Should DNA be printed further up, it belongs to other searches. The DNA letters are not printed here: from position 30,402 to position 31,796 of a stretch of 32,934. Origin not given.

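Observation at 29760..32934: Low-GC island with an FRG-domain gene tightly followed by an AIPR-like gene: candidate uncharacterised anti-phage module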

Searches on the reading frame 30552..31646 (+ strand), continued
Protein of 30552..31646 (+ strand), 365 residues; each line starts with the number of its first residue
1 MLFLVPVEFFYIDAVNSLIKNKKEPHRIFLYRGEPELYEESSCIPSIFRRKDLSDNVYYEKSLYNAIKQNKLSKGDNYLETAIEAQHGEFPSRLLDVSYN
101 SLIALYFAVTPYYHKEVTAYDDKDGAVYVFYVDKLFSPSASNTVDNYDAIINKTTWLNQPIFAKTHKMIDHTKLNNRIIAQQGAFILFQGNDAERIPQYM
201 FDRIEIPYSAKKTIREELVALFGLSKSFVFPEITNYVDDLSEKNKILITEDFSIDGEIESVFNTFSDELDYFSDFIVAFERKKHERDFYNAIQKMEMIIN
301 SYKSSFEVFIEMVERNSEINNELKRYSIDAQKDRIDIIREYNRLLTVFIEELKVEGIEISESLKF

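Call 62: search_dna_similar(query=window:30552-31646:+, collection=plasmids, mode=protein, max_rows=15)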
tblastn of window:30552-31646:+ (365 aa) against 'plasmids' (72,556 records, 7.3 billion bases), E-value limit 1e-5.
Records with a match: 33; places in all: 33; records where one place covers at least 80% of the query: 0.
Best place of each record, by identity: <60% 33.
By first word of the organism name: Lactiplantibacillus 26; Pediococcus 4; Pantoea 1; Loigolactobacillus 1; Lentilactobacillus 1.
By predicted mobility (MOB-suite, as given by PLSDB): mobilizable 30; conjugative 2; non-mobilizable 1.
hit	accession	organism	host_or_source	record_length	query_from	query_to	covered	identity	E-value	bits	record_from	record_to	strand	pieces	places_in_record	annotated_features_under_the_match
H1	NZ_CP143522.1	Pantoea agglomerans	-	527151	5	245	66%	26.6%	6e-6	56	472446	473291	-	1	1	FRG domain-containing protein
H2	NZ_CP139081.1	Pediococcus inopinatus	single cell,Skate kimchi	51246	1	134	37%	29.6%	2e-6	57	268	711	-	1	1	none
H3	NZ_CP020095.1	Lactiplantibacillus plantarum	-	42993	29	134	29%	34.9%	3e-6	57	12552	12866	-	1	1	FRG domain-containing protein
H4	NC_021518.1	Lactiplantibacillus plantarum 16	-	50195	29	134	29%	34.9%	3e-6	57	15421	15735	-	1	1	FRG domain-containing protein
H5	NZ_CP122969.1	Lactiplantibacillus plantarum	mixed culture,Fermented bamboo shoots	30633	29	134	29%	34.9%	3e-6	57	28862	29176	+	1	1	FRG domain-containing protein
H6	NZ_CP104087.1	Lactiplantibacillus plantarum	Homo sapiens,cell culture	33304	29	134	29%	34.9%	3e-6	57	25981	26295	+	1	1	FRG domain-containing protein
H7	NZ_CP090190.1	Lactiplantibacillus plantarum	single strain,tea( De'ang pickled tea)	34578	29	134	29%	34.9%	3e-6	57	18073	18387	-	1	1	FRG domain-containing protein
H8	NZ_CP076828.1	Lactiplantibacillus plantarum 2025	milk products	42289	29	134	29%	34.9%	3e-6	57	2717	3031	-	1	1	FRG domain-containing protein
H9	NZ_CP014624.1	Loigolactobacillus backii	cell culture,light wheat beer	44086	29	134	29%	34.9%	3e-6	57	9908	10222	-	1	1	FRG domain-containing protein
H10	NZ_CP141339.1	Lactiplantibacillus plantarum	whole organism,fermented food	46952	29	134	29%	34.9%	3e-6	57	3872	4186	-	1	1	FRG domain-containing protein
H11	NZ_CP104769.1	Pediococcus inopinatus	single cell,kimcihi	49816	29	134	29%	34.9%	3e-6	57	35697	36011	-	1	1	FRG domain-containing protein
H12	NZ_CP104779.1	Pediococcus inopinatus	single cell,kimcihi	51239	29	134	29%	34.9%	3e-6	57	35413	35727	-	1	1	FRG domain-containing protein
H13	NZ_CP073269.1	Lactiplantibacillus plantarum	tissue sample,fermented food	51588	29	134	29%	34.9%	3e-6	57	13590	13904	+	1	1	FRG domain-containing protein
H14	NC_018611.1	Lentilactobacillus buchneri subsp. silagei CD034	stable grass silage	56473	29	134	29%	34.9%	3e-6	57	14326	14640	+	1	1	FRG domain-containing protein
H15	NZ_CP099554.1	Lactiplantibacillus pentosus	Olives,Pure culture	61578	29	134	29%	34.9%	3e-6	57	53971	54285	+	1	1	FRG domain-containing protein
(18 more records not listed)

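Call 63: search_dna_similar(query=window:30552-31646:+, collection=phages, mode=protein, max_rows=15)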
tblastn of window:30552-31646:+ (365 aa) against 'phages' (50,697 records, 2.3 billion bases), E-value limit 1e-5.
Records with a match: 2; places in all: 2; records where one place covers at least 80% of the query: 0.
Best place of each record, by identity: <60% 2.
By first word of the organism name: Bacteriophage 2.
By host as written in the record: - 2.
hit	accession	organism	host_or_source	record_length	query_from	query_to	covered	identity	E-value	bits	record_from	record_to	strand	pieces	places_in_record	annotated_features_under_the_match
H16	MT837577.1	Bacteriophage sp.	human fecal samples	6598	12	246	64%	26.5%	4e-6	55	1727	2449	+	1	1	record has no annotation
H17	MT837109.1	Bacteriophage sp.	human fecal samples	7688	30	240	58%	29.3%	1e-9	66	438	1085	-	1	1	record has no annotation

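Call 64: search_protein_families(library=pfam, proteins=[L163:7305-9023:+, L166:1986-3794:+, L144:4302-6428:+, L139:2490-4340:+, L133:4323-6119:+, L136:4353-6221:+, L171:7224-9053:+, L148:1213-3408:+, L169:7674-9812:+, L142:2789-4924:+], max_evalue=0.01)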
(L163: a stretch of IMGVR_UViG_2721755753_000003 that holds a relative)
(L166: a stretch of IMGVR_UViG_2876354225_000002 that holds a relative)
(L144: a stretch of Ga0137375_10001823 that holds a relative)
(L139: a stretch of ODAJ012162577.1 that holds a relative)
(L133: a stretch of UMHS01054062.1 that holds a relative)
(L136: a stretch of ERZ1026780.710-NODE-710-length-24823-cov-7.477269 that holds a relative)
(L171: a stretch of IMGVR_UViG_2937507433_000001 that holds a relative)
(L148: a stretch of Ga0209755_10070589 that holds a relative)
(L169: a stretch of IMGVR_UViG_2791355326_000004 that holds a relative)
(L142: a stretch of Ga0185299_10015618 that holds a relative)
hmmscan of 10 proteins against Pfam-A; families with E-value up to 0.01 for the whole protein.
L163:7305-9023:+ (573 aa): 1 family
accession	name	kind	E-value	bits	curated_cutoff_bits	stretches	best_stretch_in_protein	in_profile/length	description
PF10592.14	AIPR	-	3.4e-36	125.9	25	1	245-549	1-301/308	AIPR protein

L166:1986-3794:+ (603 aa): 1 family
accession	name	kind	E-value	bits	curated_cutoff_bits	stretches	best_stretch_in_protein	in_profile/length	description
PF10592.14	AIPR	-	5.6e-30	105.5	25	1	271-435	1-154/308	AIPR protein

L144:4302-6428:+ (709 aa): 1 family
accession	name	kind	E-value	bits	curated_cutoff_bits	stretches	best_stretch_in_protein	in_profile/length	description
PF10592.14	AIPR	-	2.4e-36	126.4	25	1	246-474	1-249/308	AIPR protein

L139:2490-4340:+ (617 aa): 1 family
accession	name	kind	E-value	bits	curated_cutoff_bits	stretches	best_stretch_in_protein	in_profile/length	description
PF10592.14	AIPR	-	1.1e-30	107.8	25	1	245-429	4-205/308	AIPR protein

L133:4323-6119:+ (599 aa): 1 family
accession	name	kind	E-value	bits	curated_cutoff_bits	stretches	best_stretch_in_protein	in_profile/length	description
PF10592.14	AIPR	-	1.8e-30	107.1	25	1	239-503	4-298/308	AIPR protein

L136:4353-6221:+ (623 aa): 1 family
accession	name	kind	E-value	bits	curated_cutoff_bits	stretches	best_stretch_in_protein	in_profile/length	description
PF10592.14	AIPR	-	2.9e-32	113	25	1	245-396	3-164/308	AIPR protein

L171:7224-9053:+ (610 aa): 1 family
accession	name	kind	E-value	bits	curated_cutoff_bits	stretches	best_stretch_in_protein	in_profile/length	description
PF10592.14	AIPR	-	2.3e-29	103.5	25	1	268-537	1-273/308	AIPR protein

L148:1213-3408:+ (732 aa): 1 family
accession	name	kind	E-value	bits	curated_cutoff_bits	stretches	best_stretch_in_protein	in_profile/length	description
PF10592.14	AIPR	-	2.2e-11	44.5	25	1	241-374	25-145/308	AIPR protein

L169:7674-9812:+ (713 aa): 1 family
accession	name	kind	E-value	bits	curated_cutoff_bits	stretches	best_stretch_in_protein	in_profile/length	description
PF10592.14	AIPR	-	4.3e-11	43.5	25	1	210-455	27-256/308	AIPR protein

L142:2789-4924:+ (712 aa): 1 family
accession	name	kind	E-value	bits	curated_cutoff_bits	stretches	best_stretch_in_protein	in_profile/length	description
PF10592.14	AIPR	-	2.4e-30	106.7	25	1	246-385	1-137/308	AIPR protein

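Call 69: search_protein_families(library=pfam, proteins=[L075:6672-7613:+, L075:8818-9687:-, L076:8878-9657:+, L076:6661-7767:-, L079:5910-7859:+, L081:6962-7891:+, L081:8860-9483:+, L082:7050-7901:+, L064:8788-10320:-, L044:9083-9880:-], max_evalue=0.001)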
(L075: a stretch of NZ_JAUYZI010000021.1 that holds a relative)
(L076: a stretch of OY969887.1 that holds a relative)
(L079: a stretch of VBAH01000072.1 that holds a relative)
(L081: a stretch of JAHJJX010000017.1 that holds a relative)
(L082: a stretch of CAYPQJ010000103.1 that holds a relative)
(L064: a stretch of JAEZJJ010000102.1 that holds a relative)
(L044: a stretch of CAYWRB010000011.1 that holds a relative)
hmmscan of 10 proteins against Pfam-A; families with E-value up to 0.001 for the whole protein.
L075:6672-7613:+ (314 aa): 0 families

L075:8818-9687:- (290 aa): 3 families
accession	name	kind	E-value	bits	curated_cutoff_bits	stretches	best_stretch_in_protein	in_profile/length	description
PF03400.19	DDE_Tnp_IS1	-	1.7e-08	35.4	24.1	1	198-235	85-122/131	IS1 transposase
PF13384.12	HTH_23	-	0.00014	22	24.6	1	5-39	3-37/50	Homeodomain-like domain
PF13936.12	HTH_38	-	0.00027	21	27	1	3-39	4-40/44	Helix-turn-helix domain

L076:8878-9657:+ (260 aa): 0 families

L076:6661-7767:- (369 aa): 1 family
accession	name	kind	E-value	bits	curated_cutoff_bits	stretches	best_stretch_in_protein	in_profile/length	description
PF00180.25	Iso_dh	-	1.9e-132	442.2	27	1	6-361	2-348/348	Isocitrate/isopropylmalate dehydrogenase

L079:5910-7859:+ (650 aa): 4 families
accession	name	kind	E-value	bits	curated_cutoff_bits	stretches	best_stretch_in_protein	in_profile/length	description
PF00005.33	ABC_tran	-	5.1e-32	111.8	25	1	413-566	2-137/137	ABC transporter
PF00664.28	ABC_membrane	-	5e-20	72.8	28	1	65-327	3-262/274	ABC transporter transmembrane region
PF02463.25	SMC_N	-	2.1e-06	27.8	40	1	358-608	135-211/220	RecF/RecN/SMC N terminal domain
PF01926.29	MMR_HSR1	-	0.00055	20.5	21.9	0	424-473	1-42/113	50S ribosome-binding GTPase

L081:6962-7891:+ (310 aa): 1 family
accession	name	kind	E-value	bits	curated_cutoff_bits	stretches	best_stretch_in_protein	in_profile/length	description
PF01661.27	Macro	-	3e-20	72.8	22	1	37-142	1-113/118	Macro domain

L081:8860-9483:+ (208 aa): 4 families
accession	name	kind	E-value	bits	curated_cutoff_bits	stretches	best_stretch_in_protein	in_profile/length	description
PF13419.12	HAD_2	-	3.3e-20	73.4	23.8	1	7-186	1-177/178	Haloacid dehalogenase-like hydrolase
PF00702.32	Hydrolase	-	3.1e-16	60.8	26.4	1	4-181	1-191/191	haloacid dehalogenase-like hydrolase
PF06888.18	Put_Phosphatase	-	0.00011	22.1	27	1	7-160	3-138/234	Putative Phosphatase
PF08282.18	Hydrolase_3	-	0.00023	21.4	20.9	0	31-176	77-218/255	haloacid dehalogenase-like hydrolase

L082:7050-7901:+ (284 aa): 0 families

L064:8788-10320:- (511 aa): 2 families
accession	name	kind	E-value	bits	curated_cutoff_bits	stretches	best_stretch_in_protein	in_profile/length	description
PF03050.20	DDE_Tnp_IS66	-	1.7e-42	146.2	23.1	1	196-475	3-283/284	Transposase IS66 family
PF20042.4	DUF6444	-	2.6e-17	63.7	27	1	47-116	11-82/85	Family of unknown function (DUF6444)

L044:9083-9880:- (266 aa): 0 families

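Call 70: search_protein_families(library=phrogs, proteins=[window:30552-31646:+, L001:11117-12691:+], max_evalue=0.01)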
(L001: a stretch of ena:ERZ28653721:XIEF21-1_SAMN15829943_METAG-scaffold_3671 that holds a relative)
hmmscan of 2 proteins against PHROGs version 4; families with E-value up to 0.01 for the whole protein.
window:30552-31646:+ (365 aa): 2 families
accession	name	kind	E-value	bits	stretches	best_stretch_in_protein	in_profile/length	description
phrog_4962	-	unknown function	9.2e-19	68.6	1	58-245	271-455/467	-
phrog_24967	-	unknown function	2.7e-06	27.8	1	29-131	41-150/385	-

L001:11117-12691:+ (525 aa): 2 families
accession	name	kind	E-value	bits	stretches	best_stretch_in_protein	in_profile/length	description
phrog_1841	-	moron, auxiliary metabolic gene and host takeover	4.5e-24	86.3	1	101-474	143-504/567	Abi alpha-like abortive infection mechanism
phrog_31871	-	unknown function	3.1e-09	37.4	1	224-381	12-161/328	-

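Call 74: search_protein_families(library=pfam, alignment_id=A4, max_evalue=0.00001)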
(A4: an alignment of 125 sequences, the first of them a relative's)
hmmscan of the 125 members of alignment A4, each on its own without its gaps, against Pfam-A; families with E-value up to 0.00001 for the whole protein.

A. member 1, L008:920-2467:- (516 aa): 3 families
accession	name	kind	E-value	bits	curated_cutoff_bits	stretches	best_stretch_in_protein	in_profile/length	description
PF00239.26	Resolvase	-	2.7e-29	102.6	23.3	1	15-159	1-144/145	Resolvase, N terminal domain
PF07508.19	Recombinase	-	3.5e-16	59.8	21.1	1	180-264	1-98/102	Recombinase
PF13408.12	Zn_ribbon_recom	-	1.8e-10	41.5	25.3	1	280-338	1-55/58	Recombinase zinc beta ribbon domain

B. families by the number of members that match (of 125 scanned): 160 families (the first 25 are shown)
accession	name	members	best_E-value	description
PF07508.19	Recombinase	5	3.2e-28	Recombinase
PF00266.25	Aminotran_5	4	1.2e-84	Aminotransferase class-V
PF00239.26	Resolvase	4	2.7e-29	Resolvase, N terminal domain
PF13408.12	Zn_ribbon_recom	4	1.6e-13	Recombinase zinc beta ribbon domain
PF00145.23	DNA_methylase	3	1.1e-54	C-5 cytosine-specific DNA methylase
PF03466.25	LysR_substrate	3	3.2e-37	LysR substrate binding domain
PF00126.33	HTH_1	3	4.4e-21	Bacterial regulatory helix-turn-helix protein, lysR family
PF05649.18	Peptidase_M13_N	2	6e-88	Peptidase family M13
PF03883.20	H2O2_YaaD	2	4.4e-74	Peroxide stress protein YaaA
PF01431.27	Peptidase_M13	2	2.6e-55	Peptidase family M13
PF13347.12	MFS_2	2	1.3e-48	MFS/sugar transport protein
PF01871.22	AMMECR1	2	7.1e-48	AMMECR1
PF00958.27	GMP_synt_C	2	2.4e-46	GMP synthase C terminal domain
PF00117.34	GATase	2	2.9e-46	Glutamine amidotransferase class-I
PF02900.23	LigB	2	5.2e-46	Catalytic LigB subunit of aromatic ring-opening dioxygenase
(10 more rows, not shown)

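Call 75: search_protein_families(library=padloc, alignment_id=A4, max_evalue=1e-10)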
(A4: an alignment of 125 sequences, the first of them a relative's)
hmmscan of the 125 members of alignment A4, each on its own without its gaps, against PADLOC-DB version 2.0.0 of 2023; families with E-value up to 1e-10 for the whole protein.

A. member 1, L008:920-2467:- (516 aa): 0 families

B. families by the number of members that match (of 125 scanned): 155 families (the first 25 are shown)
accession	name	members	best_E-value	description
PDLC02657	DndA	4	4.1e-151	DndA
PDLC02759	SspA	4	9.5e-151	SspA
PDLC03329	MTase_II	3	1.1e-149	Type II methyltransferase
PDLC03272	MTase_II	3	2e-53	Type II methyltransferase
PDLC03378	MTase_II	3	3.5e-50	Type II methyltransferase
PDLC03234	MTase_II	3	2.6e-41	Type II methyltransferase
PDLC03326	MTase_II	3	1e-32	Type II methyltransferase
PDLC03361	MTase_II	3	1.2e-30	Type II methyltransferase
PDLC00033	DruM2|DruM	3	6.3e-30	DNA cytosine methylase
PDLC03270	MTase_II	3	8.1e-29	Type II methyltransferase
PDLC02653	DrmMII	3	1.9e-27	DrmMII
PDLC00026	DruM2|DruM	3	1.5e-26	DNA cytosine methylase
PDLC04134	mad2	3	9.3e-26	mads_2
PDLC03237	MTase_II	3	1.7e-25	Type II methyltransferase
PDLC00027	DruM2|DruM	3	2.4e-24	DNA cytosine methylase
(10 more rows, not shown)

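Call 78: find_related_loci(query=A1, collection=viral_contigs, flank=6000)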
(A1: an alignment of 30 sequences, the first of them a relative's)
Query A1 (365 aa) in viral_contigs; peptide patterns used: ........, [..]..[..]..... (x = any residue, [..] = any of these).
28 stretches matched a pattern, but none encodes a relative of the query by tblastn (E <= 1e-3).

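Call 80: fold_search(model_id=the predicted structure, library=viral)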
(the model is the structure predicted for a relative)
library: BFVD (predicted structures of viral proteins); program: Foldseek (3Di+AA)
matches with E <= 10: 147; with E <= 0.001: 0
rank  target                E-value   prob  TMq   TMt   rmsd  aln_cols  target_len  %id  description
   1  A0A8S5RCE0            3.6e-01  0.03  0.11  0.05  31.8       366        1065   11  Tail protein [virus sp. ctmTa7]
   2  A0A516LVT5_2          6.8e-01  0.07  0.16  0.06  22.0       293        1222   10  (no name in the UniProt tables at hand)
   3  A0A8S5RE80            6.8e-01  0.04  0.12  0.09  20.6       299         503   10  Uncharacterized protein [virus sp. ctx9V1]
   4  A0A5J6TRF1            8.5e-01  0.28  0.16  0.26   8.3       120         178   12  (no name in the UniProt tables at hand)
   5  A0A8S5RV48            9.0e-01  0.02  0.13  0.08  23.6       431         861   13  RepB DNA primase [Siphoviridae sp. ctHip2]
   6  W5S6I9                1.5e+00  0.03  0.08  0.08  15.6       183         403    6  Uncharacterized protein [Pithovirus sibericum]
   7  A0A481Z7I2            1.8e+00  0.14  0.17  0.27  10.4       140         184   13  Uncharacterized protein [Pithovirus LCPAC302]
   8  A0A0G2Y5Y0            1.8e+00  0.09  0.15  0.20  15.0       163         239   13  Uncharacterized protein [Acanthamoeba polyphaga mimivirus]
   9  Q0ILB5                1.9e+00  0.04  0.10  0.16  19.2       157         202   15  ORF4 [Leucania separata nucleopolyhedrovirus]
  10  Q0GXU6                2.1e+00  0.23  0.18  0.10   6.0       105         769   15  Tail tape measure protein [Lactococcus phage Q54]
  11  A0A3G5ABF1            2.1e+00  0.04  0.12  0.14  16.7       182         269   12  Sel1 repeat family protein [Hyperionvirus sp.]
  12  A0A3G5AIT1            2.3e+00  0.20  0.13  0.12   7.2       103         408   12  Uncharacterized protein [Sylvanvirus sp.]
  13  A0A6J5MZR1            2.3e+00  0.04  0.12  0.06  19.2       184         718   13  Uncharacterized protein [uncultured Caudovirales phage]
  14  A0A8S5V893            2.5e+00  0.16  0.17  0.37   6.5       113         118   11  Uncharacterized protein [Myoviridae sp. ctf4L13]
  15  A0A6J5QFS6            2.5e+00  0.04  0.09  0.06  19.7       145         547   12  Glycosyltransferase 2-like [uncultured Caudovirales phage]
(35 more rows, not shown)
